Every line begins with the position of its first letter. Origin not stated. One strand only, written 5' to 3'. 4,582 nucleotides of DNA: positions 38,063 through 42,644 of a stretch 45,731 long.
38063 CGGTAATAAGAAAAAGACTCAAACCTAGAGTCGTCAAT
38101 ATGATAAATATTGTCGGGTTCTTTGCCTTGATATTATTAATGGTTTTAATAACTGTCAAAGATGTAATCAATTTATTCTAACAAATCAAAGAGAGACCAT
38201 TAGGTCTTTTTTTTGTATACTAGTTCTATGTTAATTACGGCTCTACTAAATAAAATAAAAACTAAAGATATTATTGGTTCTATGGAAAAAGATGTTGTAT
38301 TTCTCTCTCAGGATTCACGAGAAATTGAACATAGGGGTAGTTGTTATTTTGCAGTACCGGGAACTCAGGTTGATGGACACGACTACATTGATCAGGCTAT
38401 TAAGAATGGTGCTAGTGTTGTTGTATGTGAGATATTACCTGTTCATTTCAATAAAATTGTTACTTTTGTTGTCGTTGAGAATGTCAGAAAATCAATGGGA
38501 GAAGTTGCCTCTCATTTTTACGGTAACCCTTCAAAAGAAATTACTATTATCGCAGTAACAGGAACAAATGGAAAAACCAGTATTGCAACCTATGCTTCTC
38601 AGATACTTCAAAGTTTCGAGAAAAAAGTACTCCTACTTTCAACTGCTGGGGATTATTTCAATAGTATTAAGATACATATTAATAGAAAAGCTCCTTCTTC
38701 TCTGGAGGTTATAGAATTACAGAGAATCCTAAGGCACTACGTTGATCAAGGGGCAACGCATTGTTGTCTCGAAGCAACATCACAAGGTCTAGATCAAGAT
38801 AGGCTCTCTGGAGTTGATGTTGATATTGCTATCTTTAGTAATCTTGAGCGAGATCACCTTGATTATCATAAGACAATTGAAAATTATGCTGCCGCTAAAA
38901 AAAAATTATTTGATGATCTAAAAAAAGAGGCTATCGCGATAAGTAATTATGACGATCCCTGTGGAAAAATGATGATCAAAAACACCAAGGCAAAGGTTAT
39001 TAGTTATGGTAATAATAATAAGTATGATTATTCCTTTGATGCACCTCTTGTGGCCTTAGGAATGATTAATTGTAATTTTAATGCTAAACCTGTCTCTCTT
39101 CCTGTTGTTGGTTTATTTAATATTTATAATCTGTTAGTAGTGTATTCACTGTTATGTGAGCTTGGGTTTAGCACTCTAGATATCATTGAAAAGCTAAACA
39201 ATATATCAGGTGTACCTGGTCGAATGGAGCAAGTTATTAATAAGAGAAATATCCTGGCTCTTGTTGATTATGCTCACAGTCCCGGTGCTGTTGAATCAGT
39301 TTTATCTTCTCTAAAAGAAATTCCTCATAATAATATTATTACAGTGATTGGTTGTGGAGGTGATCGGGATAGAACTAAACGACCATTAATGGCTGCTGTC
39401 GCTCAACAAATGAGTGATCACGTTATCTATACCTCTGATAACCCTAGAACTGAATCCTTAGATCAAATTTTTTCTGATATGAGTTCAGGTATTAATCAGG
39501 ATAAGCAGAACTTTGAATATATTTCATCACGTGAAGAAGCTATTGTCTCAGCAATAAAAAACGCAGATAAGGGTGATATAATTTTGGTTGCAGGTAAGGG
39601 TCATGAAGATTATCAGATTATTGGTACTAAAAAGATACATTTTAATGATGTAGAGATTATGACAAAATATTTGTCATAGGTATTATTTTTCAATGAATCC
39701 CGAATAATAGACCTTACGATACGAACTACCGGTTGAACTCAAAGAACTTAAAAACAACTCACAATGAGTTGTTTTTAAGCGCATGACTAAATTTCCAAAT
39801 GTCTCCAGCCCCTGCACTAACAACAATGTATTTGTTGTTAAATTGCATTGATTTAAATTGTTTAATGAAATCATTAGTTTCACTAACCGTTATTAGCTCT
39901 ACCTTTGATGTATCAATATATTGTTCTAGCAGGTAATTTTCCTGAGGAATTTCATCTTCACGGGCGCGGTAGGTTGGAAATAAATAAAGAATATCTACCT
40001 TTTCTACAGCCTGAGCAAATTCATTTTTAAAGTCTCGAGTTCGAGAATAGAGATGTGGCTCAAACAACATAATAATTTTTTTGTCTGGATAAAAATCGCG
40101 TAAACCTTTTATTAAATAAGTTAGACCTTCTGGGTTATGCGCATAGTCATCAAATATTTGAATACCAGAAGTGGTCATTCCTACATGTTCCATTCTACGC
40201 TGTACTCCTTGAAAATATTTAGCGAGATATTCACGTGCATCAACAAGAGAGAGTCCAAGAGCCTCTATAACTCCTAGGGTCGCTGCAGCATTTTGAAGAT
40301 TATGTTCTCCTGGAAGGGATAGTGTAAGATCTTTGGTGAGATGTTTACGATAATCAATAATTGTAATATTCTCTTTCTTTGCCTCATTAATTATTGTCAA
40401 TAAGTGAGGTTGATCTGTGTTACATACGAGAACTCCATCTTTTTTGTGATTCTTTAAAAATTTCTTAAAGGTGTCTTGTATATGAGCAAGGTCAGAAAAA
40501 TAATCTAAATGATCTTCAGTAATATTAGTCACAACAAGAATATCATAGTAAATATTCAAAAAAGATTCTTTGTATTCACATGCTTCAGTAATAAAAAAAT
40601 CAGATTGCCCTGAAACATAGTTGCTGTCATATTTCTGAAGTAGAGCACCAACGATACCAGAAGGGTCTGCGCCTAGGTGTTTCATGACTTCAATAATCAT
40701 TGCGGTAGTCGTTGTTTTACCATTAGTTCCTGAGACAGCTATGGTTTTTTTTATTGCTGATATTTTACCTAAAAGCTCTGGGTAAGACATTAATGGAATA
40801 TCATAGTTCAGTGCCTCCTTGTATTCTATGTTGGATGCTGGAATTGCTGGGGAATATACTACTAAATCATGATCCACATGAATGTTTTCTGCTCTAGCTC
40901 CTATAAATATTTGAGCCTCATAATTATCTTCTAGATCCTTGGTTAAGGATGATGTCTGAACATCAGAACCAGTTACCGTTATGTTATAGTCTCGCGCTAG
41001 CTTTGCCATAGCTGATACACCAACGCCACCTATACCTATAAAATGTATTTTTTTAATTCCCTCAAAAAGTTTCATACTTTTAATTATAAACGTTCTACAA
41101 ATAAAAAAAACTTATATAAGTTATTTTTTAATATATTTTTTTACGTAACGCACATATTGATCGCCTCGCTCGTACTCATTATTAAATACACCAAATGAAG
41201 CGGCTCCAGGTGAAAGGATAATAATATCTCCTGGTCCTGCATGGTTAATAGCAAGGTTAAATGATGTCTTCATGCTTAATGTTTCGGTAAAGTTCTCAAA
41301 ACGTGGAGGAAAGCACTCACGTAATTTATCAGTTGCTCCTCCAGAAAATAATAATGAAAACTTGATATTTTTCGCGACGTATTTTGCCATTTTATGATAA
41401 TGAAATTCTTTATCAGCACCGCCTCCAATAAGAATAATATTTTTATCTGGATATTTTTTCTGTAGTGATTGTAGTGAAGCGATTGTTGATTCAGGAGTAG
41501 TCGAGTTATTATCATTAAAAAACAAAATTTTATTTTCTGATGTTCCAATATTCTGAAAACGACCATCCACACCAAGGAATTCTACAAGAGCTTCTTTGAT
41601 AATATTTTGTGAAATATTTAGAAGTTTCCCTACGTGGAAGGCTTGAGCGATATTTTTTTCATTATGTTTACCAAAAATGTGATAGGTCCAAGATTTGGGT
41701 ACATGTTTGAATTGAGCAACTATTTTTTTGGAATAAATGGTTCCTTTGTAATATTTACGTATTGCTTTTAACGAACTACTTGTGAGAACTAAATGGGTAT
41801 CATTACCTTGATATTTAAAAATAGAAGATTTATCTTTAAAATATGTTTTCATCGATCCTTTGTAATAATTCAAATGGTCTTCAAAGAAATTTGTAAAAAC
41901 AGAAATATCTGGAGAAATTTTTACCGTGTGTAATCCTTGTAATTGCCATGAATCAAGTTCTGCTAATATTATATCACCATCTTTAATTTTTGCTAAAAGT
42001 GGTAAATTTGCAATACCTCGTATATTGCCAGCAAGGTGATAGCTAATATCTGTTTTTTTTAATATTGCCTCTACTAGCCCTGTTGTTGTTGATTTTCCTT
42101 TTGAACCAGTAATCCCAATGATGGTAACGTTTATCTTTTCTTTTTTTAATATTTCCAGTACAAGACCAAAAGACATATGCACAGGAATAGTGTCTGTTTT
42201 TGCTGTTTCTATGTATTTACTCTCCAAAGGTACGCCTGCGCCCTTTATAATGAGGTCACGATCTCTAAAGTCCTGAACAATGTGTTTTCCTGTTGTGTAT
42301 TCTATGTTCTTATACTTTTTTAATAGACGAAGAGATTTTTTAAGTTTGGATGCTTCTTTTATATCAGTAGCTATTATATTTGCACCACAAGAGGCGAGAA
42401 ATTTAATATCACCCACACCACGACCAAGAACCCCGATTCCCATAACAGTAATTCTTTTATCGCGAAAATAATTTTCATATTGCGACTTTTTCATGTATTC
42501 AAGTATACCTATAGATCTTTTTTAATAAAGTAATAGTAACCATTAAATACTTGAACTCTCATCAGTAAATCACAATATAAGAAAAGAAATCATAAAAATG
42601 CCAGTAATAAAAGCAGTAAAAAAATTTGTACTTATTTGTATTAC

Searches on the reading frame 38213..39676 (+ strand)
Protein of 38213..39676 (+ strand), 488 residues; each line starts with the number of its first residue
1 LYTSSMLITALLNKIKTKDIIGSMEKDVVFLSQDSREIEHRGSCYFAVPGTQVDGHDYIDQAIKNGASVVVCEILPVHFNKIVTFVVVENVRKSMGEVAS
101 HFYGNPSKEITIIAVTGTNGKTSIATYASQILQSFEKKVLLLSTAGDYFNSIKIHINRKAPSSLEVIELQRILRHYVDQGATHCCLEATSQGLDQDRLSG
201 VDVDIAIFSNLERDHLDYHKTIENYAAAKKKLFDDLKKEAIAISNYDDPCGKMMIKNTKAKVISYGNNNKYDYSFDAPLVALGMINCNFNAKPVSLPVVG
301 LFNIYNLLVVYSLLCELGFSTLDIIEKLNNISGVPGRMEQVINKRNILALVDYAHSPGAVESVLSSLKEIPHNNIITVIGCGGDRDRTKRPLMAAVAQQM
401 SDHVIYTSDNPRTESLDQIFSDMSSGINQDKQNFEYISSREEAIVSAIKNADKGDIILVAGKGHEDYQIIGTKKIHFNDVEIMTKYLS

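Call 11: search_protein_families(library=pfam, proteins=[window:38213-39676:+], max_evalue=0.00001)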
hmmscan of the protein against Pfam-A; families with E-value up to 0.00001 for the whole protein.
window:38213-39676:+ (488 aa): 3 families
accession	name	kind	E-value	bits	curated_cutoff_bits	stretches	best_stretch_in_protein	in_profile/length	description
PF08245.18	Mur_ligase_M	-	2.9e-46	158.4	24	1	115-311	1-197/200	Mur ligase middle domain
PF02875.26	Mur_ligase_C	-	6.6e-33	114.7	28.4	1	336-463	1-127/127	Mur ligase, glutamate ligase domain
PF01225.30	Mur_ligase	-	4.4e-08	33.8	21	1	29-93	3-85/95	Mur ligase family, catalytic domain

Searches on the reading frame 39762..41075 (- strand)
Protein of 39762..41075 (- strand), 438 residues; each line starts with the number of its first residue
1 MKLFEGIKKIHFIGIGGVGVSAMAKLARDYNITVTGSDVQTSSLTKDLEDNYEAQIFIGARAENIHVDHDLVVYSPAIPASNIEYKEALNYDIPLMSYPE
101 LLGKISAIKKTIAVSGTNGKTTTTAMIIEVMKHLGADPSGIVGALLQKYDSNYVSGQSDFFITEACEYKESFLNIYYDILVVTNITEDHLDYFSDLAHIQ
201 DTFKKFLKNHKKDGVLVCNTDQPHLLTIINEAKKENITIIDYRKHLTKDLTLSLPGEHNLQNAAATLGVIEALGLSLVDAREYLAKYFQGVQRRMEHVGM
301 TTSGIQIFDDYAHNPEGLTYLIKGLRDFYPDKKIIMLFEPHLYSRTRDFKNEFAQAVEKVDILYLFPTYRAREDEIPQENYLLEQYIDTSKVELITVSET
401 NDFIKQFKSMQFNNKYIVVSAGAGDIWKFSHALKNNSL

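Call 12: search_protein_families(library=pfam, proteins=[window:39762-41075:-], max_evalue=0.01)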
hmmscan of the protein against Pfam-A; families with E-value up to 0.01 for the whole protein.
window:39762-41075:- (438 aa): 4 families
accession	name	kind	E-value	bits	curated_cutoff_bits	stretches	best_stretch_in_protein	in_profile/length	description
PF08245.18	Mur_ligase_M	-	1.8e-24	87.3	24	1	114-245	1-148/200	Mur ligase middle domain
PF01225.30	Mur_ligase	-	1.1e-17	64.6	21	1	9-107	1-92/95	Mur ligase family, catalytic domain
PF02875.26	Mur_ligase_C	-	1.2e-15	58.9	28.4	1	293-424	1-127/127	Mur ligase, glutamate ligase domain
PF21799.2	MurD-like_N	-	0.00032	21.4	27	1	8-95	1-86/88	Mur ligase MurD-like, N-terminal domain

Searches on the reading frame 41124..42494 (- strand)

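Call 12: search_protein_families(library=pfam, proteins=[window:41124-42494:-], max_evalue=0.01)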
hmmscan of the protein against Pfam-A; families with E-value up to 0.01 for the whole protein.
window:41124-42494:- (457 aa): 3 families
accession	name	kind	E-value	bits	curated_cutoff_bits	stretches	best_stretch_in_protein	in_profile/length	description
PF08245.18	Mur_ligase_M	-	8e-17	62.3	24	1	128-254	1-140/200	Mur ligase middle domain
PF02875.26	Mur_ligase_C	-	4.8e-10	40.8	28.4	1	311-429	1-125/127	Mur ligase, glutamate ligase domain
PF21799.2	MurD-like_N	-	1.1e-06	29.2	27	1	13-105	1-86/88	Mur ligase MurD-like, N-terminal domain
